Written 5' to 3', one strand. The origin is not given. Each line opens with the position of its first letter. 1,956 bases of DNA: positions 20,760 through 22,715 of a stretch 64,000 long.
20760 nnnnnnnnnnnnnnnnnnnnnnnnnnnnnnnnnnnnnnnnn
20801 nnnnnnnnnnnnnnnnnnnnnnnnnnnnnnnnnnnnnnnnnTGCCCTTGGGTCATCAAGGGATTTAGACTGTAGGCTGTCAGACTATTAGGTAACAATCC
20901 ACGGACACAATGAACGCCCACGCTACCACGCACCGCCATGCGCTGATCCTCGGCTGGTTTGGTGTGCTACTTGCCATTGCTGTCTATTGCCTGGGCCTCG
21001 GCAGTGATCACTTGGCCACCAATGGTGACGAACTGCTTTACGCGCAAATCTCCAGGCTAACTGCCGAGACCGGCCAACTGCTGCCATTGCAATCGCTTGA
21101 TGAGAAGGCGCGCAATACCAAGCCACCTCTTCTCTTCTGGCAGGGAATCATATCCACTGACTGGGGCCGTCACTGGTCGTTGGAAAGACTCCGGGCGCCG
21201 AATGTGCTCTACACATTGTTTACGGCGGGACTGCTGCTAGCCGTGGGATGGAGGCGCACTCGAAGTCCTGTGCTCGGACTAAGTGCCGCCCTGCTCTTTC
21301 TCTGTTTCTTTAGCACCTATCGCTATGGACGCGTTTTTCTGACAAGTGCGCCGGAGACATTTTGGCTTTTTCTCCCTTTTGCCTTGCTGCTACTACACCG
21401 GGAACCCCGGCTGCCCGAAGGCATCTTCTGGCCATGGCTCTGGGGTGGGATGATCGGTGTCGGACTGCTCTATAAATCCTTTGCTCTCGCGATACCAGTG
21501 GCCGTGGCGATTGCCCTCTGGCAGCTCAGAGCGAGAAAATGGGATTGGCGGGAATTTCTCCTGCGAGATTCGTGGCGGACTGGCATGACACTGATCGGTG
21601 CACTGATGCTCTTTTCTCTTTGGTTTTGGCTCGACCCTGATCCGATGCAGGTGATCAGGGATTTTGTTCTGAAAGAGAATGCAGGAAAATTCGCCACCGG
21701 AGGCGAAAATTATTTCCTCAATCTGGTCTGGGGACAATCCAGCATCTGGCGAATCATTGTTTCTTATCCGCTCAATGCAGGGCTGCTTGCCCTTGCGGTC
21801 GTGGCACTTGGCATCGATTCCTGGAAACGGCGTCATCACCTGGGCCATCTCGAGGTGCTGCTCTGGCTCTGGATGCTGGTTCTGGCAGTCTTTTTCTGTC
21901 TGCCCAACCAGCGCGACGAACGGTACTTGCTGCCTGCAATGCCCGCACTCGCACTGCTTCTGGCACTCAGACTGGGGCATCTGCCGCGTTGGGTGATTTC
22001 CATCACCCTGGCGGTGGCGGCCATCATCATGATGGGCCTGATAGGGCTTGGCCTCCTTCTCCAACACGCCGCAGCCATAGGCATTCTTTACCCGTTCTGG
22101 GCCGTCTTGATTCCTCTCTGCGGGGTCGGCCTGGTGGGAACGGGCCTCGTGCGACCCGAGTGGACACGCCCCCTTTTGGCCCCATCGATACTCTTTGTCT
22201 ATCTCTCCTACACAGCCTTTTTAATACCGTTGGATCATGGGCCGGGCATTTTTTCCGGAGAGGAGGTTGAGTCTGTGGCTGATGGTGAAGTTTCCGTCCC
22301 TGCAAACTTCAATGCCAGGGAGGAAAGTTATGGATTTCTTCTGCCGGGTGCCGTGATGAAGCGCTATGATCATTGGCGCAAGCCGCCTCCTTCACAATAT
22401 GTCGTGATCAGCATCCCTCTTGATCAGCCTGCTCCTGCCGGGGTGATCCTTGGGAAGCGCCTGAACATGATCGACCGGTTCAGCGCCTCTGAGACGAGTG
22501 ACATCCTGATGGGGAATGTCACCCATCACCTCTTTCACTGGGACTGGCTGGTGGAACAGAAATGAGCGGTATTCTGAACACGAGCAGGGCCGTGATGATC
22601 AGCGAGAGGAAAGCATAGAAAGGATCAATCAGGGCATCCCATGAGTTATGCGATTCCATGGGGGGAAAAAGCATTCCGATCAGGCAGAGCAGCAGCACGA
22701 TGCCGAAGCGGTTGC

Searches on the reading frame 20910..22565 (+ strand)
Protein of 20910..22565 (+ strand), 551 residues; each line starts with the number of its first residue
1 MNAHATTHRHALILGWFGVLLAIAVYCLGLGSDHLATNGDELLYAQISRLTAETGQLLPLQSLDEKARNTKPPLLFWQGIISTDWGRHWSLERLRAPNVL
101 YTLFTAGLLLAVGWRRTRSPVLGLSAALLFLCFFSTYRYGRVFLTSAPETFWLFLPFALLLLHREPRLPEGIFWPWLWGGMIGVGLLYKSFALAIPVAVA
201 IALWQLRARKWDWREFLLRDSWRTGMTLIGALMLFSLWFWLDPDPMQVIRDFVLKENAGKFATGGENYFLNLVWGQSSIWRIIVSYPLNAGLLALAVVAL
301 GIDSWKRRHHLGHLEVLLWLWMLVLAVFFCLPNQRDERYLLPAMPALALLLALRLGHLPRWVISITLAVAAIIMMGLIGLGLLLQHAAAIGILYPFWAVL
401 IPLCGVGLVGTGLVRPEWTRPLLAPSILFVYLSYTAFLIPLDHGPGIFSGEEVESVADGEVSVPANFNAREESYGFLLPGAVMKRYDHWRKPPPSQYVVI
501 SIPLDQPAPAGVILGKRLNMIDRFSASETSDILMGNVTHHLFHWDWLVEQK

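Call 47: search_protein_families(library=ncbifam, proteins=[window:20910-22565:+], max_evalue=0.001)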
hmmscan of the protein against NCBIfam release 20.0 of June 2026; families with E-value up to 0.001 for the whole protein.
window:20910-22565:+ (551 aa): 1 family
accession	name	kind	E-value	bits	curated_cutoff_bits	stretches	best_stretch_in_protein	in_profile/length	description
NF009784.2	PRK13279.1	equivalog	5.8e-08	31.8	567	1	21-378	13-355/539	lipid IV(A) 4-amino-4-deoxy-L-arabinosyltransferase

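Call 69: search_protein_families(library=pfam, proteins=[window:20910-22565:+], max_evalue=0.01)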
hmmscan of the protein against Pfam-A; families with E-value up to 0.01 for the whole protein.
window:20910-22565:+ (551 aa): 0 families
